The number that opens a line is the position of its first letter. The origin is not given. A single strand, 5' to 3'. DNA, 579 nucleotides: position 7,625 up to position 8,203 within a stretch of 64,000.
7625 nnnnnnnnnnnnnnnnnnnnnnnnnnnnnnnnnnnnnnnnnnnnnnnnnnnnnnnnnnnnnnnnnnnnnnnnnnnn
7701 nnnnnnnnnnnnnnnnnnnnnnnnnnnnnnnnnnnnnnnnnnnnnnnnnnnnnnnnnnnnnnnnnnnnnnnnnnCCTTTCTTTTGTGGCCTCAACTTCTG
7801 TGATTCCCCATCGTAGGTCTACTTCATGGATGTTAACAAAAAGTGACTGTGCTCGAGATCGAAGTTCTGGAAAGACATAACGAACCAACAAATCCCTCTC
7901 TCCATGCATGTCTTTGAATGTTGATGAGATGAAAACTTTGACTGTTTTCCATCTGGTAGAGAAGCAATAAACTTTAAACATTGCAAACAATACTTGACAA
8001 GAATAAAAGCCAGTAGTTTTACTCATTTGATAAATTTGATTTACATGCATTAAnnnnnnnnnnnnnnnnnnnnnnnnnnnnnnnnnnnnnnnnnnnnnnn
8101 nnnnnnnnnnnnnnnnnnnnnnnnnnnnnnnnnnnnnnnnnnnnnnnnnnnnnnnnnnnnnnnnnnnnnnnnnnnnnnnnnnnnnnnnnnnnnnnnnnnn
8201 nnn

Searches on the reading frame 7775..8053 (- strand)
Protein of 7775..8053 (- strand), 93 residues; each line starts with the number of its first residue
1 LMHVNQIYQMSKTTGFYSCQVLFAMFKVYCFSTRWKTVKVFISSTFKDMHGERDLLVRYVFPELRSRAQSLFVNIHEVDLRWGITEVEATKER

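Call 32: search_protein_families(library=pfam, proteins=[window:7775-8053:-], max_evalue=0.01)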
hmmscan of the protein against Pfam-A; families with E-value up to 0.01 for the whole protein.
window:7775-8053:- (93 aa): 1 family
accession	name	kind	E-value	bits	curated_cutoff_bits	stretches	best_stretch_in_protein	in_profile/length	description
PF13271.11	DUF4062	-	2.9e-05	24.6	24.7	1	39-61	1-23/82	Domain of unknown function (DUF4062)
